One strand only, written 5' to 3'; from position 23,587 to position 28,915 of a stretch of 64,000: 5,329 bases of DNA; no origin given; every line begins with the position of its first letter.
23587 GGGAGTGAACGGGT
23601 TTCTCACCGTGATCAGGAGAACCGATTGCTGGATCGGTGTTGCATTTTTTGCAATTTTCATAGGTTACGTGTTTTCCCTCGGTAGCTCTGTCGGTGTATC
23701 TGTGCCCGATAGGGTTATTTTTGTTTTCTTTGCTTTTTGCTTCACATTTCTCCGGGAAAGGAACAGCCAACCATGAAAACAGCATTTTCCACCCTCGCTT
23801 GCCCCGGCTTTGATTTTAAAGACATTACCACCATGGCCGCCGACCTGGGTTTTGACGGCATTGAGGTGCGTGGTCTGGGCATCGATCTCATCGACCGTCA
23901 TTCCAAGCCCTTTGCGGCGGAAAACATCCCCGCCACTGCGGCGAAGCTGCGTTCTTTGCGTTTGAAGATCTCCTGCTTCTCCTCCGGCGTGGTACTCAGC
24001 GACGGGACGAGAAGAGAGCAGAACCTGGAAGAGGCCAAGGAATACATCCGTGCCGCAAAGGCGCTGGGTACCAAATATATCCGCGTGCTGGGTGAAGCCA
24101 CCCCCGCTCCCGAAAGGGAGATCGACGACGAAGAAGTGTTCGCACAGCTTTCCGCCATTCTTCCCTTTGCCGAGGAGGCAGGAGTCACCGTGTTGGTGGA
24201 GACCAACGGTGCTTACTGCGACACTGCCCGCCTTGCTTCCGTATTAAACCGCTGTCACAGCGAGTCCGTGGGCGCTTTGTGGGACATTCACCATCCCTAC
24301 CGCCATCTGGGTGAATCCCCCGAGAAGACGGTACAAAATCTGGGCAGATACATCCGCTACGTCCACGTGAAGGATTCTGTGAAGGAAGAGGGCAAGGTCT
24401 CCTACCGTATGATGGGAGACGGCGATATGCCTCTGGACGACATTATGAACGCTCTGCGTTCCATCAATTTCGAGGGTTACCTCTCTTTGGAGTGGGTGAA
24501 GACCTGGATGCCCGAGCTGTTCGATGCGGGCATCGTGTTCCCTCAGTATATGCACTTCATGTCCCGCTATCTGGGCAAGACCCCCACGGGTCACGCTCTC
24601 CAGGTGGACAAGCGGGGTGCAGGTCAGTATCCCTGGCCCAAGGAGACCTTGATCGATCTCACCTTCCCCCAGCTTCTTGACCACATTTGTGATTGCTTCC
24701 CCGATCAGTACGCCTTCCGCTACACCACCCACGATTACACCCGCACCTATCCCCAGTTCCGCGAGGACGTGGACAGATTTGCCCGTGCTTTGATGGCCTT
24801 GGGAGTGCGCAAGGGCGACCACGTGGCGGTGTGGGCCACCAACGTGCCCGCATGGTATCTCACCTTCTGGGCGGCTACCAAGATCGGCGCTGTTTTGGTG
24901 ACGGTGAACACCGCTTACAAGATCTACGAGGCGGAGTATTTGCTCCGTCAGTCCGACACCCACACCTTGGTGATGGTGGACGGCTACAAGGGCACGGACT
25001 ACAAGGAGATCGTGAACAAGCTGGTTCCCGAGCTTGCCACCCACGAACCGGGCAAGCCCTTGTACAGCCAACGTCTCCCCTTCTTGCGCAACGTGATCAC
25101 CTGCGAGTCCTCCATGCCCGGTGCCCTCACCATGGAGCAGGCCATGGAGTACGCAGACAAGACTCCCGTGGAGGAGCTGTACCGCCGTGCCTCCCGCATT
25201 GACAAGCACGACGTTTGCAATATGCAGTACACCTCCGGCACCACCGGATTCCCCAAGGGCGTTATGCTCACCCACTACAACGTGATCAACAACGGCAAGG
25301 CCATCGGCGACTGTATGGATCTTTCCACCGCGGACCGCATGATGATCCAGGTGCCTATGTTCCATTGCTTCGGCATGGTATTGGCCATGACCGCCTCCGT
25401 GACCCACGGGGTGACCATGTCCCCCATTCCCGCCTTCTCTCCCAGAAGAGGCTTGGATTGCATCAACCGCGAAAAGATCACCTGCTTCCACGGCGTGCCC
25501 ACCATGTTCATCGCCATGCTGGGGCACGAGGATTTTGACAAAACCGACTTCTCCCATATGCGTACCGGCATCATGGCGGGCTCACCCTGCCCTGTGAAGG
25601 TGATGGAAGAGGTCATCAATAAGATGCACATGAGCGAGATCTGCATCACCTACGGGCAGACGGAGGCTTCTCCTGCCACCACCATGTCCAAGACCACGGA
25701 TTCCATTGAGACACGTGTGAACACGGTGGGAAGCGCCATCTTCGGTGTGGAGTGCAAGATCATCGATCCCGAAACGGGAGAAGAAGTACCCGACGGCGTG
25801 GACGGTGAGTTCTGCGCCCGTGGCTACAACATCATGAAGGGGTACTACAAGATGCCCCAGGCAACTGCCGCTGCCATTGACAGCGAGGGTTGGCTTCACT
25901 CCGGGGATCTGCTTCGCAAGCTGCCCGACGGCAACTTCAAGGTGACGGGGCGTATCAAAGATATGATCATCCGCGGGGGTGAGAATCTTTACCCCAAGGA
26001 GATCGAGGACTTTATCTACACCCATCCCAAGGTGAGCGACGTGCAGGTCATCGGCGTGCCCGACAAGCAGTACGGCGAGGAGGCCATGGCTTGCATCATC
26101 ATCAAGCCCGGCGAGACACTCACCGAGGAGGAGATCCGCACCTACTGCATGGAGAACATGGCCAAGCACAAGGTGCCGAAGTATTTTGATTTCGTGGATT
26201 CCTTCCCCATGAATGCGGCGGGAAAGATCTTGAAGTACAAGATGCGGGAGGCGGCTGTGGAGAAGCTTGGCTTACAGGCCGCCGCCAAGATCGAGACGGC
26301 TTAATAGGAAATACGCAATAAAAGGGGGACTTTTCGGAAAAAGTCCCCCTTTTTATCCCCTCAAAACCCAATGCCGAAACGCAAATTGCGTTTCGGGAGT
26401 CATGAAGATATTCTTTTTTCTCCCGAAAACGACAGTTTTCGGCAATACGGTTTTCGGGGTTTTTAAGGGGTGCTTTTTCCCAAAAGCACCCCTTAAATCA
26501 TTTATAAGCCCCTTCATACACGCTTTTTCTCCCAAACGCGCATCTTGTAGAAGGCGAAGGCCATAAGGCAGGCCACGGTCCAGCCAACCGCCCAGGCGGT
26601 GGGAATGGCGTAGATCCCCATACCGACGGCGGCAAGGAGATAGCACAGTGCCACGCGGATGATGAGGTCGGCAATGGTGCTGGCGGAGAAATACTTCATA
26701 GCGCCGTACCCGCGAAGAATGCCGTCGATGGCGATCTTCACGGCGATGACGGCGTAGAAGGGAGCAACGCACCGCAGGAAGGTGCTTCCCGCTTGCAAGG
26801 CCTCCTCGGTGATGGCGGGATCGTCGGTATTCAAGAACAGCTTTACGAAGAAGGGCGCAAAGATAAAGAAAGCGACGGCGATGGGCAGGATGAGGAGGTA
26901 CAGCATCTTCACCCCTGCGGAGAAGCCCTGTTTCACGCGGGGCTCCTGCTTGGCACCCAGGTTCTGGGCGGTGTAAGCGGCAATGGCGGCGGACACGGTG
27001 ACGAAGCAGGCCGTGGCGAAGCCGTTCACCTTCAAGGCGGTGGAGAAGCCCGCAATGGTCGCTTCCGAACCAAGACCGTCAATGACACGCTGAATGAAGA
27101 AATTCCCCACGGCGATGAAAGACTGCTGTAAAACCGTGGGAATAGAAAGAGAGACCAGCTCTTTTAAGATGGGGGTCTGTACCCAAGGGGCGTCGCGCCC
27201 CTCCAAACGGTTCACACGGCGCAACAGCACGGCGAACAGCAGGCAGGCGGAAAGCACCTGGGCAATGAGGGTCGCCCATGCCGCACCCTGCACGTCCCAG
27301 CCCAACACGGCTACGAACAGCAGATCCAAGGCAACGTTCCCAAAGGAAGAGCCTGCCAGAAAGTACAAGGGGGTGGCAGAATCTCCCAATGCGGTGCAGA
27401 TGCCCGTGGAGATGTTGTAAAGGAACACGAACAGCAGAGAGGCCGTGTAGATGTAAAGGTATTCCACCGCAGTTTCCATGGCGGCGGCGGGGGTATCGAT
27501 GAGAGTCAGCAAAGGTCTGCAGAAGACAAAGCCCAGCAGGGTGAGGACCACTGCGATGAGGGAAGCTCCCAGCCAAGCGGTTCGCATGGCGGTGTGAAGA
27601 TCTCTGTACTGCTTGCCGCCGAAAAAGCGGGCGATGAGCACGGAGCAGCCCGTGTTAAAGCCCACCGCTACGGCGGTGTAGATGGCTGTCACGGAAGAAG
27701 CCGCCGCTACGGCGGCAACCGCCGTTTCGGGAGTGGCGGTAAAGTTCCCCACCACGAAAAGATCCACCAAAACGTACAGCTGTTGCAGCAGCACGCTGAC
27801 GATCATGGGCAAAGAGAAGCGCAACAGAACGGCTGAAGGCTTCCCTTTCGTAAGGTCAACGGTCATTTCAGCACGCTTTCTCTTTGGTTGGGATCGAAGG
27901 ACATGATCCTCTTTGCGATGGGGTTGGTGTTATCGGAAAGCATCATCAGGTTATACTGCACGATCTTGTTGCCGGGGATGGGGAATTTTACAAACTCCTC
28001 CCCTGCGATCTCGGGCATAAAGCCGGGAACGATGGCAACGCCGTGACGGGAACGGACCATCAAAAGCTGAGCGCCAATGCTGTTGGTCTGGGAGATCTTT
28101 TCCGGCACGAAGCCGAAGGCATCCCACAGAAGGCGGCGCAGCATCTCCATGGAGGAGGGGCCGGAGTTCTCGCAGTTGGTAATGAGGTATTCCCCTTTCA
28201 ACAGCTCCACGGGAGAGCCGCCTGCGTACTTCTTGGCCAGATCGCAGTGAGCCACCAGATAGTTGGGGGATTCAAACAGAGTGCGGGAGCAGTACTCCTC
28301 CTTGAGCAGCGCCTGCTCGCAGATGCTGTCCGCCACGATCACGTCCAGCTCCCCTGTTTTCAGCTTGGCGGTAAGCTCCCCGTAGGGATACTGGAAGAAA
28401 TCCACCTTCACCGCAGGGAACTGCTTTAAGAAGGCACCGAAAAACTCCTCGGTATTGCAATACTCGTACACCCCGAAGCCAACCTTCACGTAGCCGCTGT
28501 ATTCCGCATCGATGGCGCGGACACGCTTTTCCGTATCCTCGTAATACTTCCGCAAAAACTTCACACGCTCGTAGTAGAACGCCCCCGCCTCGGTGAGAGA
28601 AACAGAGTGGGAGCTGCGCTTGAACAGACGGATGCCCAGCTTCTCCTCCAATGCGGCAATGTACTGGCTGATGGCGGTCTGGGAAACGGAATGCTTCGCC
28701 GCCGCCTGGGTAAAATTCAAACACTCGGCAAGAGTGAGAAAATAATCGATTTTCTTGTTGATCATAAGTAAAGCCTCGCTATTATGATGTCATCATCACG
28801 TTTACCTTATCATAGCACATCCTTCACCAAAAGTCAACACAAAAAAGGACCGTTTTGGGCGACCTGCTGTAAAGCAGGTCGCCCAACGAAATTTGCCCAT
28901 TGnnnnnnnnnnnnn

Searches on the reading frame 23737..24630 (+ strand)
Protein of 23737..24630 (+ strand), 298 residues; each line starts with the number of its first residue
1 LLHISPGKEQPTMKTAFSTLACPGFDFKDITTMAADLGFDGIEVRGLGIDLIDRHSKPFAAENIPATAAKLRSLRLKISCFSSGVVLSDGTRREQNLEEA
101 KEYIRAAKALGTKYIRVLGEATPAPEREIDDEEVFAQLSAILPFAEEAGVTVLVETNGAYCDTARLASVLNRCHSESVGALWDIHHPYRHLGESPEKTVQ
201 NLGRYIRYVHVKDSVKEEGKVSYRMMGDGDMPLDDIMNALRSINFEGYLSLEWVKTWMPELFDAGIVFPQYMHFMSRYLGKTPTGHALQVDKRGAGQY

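Call 34: search_solved_structures(query=window:23737-24630:+, max_evalue=0.01)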
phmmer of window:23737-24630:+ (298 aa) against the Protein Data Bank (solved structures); distinct sequences matched with E-value up to 0.01: 6.
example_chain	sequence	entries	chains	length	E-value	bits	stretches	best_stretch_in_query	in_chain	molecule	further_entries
7vpf_A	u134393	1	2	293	3.3e-06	29.6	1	71-252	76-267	Xylose isomerase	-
4kw2_A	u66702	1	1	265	4.6e-05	25.9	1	137-253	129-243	Uncharacterized protein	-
2zds_A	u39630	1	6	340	0.00018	23.9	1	177-263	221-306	Putative DNA-binding protein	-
3wqo_A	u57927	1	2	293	0.00055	22.3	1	134-252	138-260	Uncharacterized protein MJ1311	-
3qc0_A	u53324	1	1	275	0.0013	21.1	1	72-252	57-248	sugar isomerase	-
3ju2_A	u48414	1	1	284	0.0014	21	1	72-252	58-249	uncharacterized protein SMc04130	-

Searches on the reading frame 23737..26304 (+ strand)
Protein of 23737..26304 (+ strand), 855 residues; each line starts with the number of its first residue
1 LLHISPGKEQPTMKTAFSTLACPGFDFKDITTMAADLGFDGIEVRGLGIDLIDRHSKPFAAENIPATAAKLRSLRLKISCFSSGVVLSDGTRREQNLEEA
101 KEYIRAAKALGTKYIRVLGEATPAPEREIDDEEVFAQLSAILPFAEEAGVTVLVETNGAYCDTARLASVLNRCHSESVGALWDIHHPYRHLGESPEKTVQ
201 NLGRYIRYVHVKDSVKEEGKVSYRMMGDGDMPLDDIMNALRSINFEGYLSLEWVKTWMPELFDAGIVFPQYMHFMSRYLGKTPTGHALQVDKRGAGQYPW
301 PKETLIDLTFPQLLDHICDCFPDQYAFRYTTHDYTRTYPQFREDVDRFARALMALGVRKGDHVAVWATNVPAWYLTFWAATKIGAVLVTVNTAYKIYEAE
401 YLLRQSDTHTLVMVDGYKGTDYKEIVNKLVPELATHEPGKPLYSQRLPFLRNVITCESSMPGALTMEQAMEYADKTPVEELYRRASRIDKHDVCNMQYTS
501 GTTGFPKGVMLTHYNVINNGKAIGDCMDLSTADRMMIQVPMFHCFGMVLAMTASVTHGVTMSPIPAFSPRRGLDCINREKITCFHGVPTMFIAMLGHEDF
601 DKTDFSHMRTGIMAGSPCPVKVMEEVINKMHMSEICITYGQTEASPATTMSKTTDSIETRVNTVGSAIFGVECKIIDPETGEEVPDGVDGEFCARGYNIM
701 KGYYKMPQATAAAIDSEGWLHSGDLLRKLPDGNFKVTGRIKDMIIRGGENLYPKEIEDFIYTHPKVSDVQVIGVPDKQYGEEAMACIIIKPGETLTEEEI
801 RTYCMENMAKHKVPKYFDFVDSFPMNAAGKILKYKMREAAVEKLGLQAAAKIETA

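Call 6: search_protein_families(library=pfam, proteins=[window:23737-26304:+])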
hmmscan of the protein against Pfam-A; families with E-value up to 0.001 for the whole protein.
window:23737-26304:+ (855 aa): 3 families
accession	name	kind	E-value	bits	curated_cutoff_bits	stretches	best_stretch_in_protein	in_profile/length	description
PF00501.34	AMP-binding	-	2.5e-93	313.4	29.9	1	316-704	3-384/384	AMP-binding enzyme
PF01261.30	AP_endonuc_2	-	5.8e-33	115.1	31.1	1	34-254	4-230/249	Xylose isomerase-like TIM barrel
PF13193.12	AMP-binding_C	-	7.3e-18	65.7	24.5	1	755-830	1-76/76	AMP-binding enzyme C-terminal domain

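Call 7: search_protein_families(library=ncbifam, proteins=[window:23737-26304:+])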
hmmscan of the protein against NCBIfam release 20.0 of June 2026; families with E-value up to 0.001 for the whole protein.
window:23737-26304:+ (855 aa): 111 families (the best 25 are shown)
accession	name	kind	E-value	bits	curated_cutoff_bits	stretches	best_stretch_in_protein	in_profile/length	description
NF009233.0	PRK12583.1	subfamily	8.1e-208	691.3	832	1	302-847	12-557/558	fatty acid CoA ligase family protein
NF004837.0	PRK06187.1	subfamily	2.7e-128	428.6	476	1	308-842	8-524/531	long-chain-fatty-acid--CoA ligase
NF005801.1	PRK07656.1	equivalog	4.6e-124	414.8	657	1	309-837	2-500/500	FadD3 family acyl-CoA ligase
NF006182.0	PRK08316.1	subfamily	3e-110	369.2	663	1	319-841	22-518/523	fatty acyl-CoA synthetase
NF006181.0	PRK08314.1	subfamily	5.8e-92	308.7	705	1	300-843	11-557/563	long-chain-fatty-acid--CoA ligase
NF004114.0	PRK05605.1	equivalog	4e-91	306.1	766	1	307-843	33-572/575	long-chain-fatty-acid--CoA ligase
NF052580.1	Str24CoAsynCasG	equivalog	1.6e-90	304.1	750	2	482-836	179-546/548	steroid-24-oyl-CoA synthetase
NF005307.0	PRK06839.1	equivalog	3.2e-89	299.9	748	1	331-838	23-491/496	o-succinylbenzoate--CoA ligase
NF005702.0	PRK07514.1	subfamily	1.2e-88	297.8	558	1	329-839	23-499/506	malonyl-CoA synthase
NF004758.0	PRK06087.1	equivalog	1.1e-86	291.5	736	1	319-851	35-546/548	medium-chain fatty-acid--CoA ligase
NF005220.0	PRK06710.1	equivalog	2.9e-84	283.2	1116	1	313-836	29-549/563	long-chain-fatty-acid--CoA ligase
NF006572.0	PRK09088.1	equivalog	5.9e-82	275.9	696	2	470-841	120-488/491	acyl-CoA synthetase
NF004229.0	PRK05677.1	subfamily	1e-81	275.1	879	1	312-846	28-561/563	long-chain-fatty-acid--CoA ligase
NF052269.1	Staph_lig_FadD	equivalog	2e-81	273.8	650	2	484-842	143-495/499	long-chain-fatty-acid--CoA ligase FadD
NF006020.0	PRK08162.1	subfamily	3.3e-81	273.3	677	1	313-842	24-540/545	acyl-CoA synthetase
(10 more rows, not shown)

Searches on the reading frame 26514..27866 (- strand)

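Call 6: search_protein_families(library=pfam, proteins=[window:26514-27866:-])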
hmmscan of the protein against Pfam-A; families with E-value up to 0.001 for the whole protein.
window:26514-27866:- (450 aa): 2 families
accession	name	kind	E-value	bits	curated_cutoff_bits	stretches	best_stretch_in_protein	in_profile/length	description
PF01554.23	MatE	-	3.2e-48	163.9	24.9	2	20-181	1-159/161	MatE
PF03023.19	MurJ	-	2.4e-07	30.2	27.4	1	14-223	199-405/451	Lipid II flippase MurJ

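Call 7: search_protein_families(library=ncbifam, proteins=[window:26514-27866:-])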
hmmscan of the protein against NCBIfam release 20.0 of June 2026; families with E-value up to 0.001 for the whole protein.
window:26514-27866:- (450 aa): 11 families
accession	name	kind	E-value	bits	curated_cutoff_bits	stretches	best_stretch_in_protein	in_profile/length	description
TIGR00797.1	matE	subfamily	5.4e-53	180.3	147.4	2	20-419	1-393/396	MATE family efflux transporter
NF041801.1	MATE_SolL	equivalog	3.9e-28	98.5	780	1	12-449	20-455/458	solanimycin export family MATE transporter SolL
NF000217.1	MATE_multi_FepA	equivalog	1.5e-16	60.5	900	1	13-406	16-401/443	multidrug efflux MATE transporter FepA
NF052396.1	MATE_WgkD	equivalog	2.9e-14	52.9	510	1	16-441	7-424/428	tryglysin-associated MATE efflux transporter WgkD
NF007130.1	PRK09575.1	equivalog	2.7e-13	50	445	1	14-425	8-412/435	MATE family efflux transporter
NF000131.1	MATE_multi_MepA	equivalog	1.1e-10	41.4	850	1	13-356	17-355/451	multidrug efflux MATE transporter MepA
NF045578.1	export_MbnM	equivalog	6.2e-10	38.6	285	1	18-223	6-206/410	methanobactin export MATE transporter MbnM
NF007690.0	PRK10367.1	equivalog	7.8e-10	38.2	409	1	13-344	10-340/441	MATE family efflux transporter DinF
TIGR01695.1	murJ_mviN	equivalog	1.9e-08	33.5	235.55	1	99-346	86-335/506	murein biosynthesis integral membrane protein MurJ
NF045539.1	MATE_efflux1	equivalog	2.9e-06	26.7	350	1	20-421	8-396/411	MATE family Na+-driven efflux transporter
TIGR02900.1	spore_V_B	equivalog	9.4e-05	21.3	372.3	0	78-219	299-436/488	stage V sporulation protein B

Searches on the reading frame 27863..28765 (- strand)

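Call 6: search_protein_families(library=pfam, proteins=[window:27863-28765:-])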
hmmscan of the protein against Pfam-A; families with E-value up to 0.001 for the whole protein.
window:27863-28765:- (300 aa): 2 families
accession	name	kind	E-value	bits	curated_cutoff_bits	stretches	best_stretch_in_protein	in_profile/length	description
PF00126.33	HTH_1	-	9.4e-20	70.8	26.6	1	6-61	4-59/60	Bacterial regulatory helix-turn-helix protein, lysR family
PF03466.25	LysR_substrate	-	1.8e-14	54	28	1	109-275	25-187/209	LysR substrate binding domain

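Call 7: search_protein_families(library=ncbifam, proteins=[window:27863-28765:-])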
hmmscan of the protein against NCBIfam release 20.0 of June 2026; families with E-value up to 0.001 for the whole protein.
window:27863-28765:- (300 aa): 51 families (the best 25 are shown)
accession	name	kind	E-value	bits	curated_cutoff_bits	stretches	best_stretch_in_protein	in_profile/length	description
NF007385.0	PRK09906.1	equivalog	5.4e-25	88.1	356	1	4-275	4-269/296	DNA-binding transcriptional regulator HcaR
NF007439.0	PRK09986.1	equivalog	7.1e-25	88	290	1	4-254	10-257/296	LysR family transcriptional regulator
NF008416.0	PRK11242.1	equivalog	1.3e-23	83.8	277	1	1-173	1-171/300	transcriptional regulator CynR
NF045775.1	acetoin_reg_AlsR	exception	1.5e-23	83.7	430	1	4-288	4-285/290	acetoin biosynthesis transcriptional regulator AlsR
NF047520.1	trans_act_CidR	equivalog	3.6e-22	78.9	415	1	4-273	4-267/292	cidABC operon transcriptional activator CidR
NF053705.1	TransRegGltCGpos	equivalog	9.1e-22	77.6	350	1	3-264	3-260/300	glutamate biosynthesis transcriptional regulator GltC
NF040710.1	benzoate_CatM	exception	1.7e-17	63.6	580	1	4-263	4-260/293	cis,cis-muconate-binding transcription regulator CatM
NF040786.1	LysR_Sec_metab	equivalog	2.6e-17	62.8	250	1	3-146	3-147/298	selenium metabolism-associated LysR family transcriptional regulator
NF008352.0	PRK11139.1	subfamily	2.7e-15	56.3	288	1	12-87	17-92/305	transcriptional regulator GcvA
NF007917.1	PRK10632.1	equivalog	1.3e-14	54.1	425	1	4-145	5-144/303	HTH-type transcriptional activator AaeR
NF008722.0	PRK11716.1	equivalog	2.3e-14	53.1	246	1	3-144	3-145/293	HTH-type transcriptional activator IlvY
NF007667.0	PRK10341.1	equivalog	2.4e-14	53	308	1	17-263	23-264/312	transcriptional regulator TdcA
NF007307.0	PRK09791.1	equivalog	1.2e-13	50.9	336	1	10-175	14-178/302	LysR family transcriptional regulator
TIGR03339.1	phn_lysR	subfamily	1.9e-13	50.3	341.1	1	9-155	5-149/279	aminoethylphosphonate catabolism associated LysR family transcriptional regulator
NF040888.1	trans_reg_YafC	equivalog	3.9e-13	48.9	470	1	5-121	7-124/293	DNA-binding transcriptional regulator YafC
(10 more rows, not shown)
